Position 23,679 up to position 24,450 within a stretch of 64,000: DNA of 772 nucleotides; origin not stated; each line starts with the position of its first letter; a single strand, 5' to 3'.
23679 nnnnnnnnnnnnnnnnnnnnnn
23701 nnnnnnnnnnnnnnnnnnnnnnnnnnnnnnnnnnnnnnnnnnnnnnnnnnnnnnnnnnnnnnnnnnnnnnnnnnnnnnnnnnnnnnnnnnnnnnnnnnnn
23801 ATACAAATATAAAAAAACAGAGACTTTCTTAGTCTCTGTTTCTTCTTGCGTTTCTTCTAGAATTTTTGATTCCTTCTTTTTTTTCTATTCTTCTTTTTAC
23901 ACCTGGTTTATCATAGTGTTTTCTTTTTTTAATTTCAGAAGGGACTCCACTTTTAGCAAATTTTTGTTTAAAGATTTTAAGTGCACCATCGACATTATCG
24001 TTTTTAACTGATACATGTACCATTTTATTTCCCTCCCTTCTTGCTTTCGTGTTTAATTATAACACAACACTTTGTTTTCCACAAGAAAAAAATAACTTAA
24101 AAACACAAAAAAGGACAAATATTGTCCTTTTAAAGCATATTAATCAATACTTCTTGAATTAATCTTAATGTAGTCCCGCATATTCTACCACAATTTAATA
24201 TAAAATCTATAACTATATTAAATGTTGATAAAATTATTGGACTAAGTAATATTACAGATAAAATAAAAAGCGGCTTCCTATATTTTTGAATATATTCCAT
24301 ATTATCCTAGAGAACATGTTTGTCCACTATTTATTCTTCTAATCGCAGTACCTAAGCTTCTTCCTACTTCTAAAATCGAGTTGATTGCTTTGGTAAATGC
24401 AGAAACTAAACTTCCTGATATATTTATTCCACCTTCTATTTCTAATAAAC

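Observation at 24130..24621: Unannotated two-peptide (class IIb-like) bacteriocin operon: two double-glycine-leader peptides plus immunity-like protein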

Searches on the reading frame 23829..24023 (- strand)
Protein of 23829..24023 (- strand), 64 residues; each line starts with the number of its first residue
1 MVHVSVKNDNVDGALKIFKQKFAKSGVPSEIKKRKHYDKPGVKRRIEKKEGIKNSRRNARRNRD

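Call 5: search_protein_families(library=pfam, proteins=[window:23829-24023:-], max_evalue=1)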
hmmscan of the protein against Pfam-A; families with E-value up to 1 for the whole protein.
window:23829-24023:- (64 aa): 2 families
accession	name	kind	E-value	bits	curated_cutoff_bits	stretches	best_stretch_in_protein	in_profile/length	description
PF01165.25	Ribosomal_S21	-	2.7e-15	56.2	27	1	3-53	1-52/55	Ribosomal protein S21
PF16087.11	DUF4817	-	0.1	12.7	22.6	1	8-30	16-38/55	Helix-turn-helix domain (DUF4817)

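Call 6: search_protein_families(library=ncbifam, proteins=[window:23829-24023:-], max_evalue=1)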
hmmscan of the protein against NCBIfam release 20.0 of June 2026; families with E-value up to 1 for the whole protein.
window:23829-24023:- (64 aa): 1 family
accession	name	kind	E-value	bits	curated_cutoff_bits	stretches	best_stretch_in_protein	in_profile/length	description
TIGR00030.1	S21p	equivalog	2.8e-14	52.7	28.95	1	3-57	2-57/58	30S ribosomal protein S21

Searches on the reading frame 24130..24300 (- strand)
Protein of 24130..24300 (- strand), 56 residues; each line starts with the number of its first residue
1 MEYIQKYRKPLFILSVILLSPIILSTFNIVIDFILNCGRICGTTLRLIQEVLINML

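Call 5: search_protein_families(library=pfam, proteins=[window:24130-24300:-], max_evalue=1)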
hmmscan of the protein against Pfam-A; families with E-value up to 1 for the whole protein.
window:24130-24300:- (56 aa): 0 families

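Call 6: search_protein_families(library=ncbifam, proteins=[window:24130-24300:-], max_evalue=1)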
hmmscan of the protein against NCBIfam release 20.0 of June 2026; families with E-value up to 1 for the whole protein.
window:24130-24300:- (56 aa): 0 families
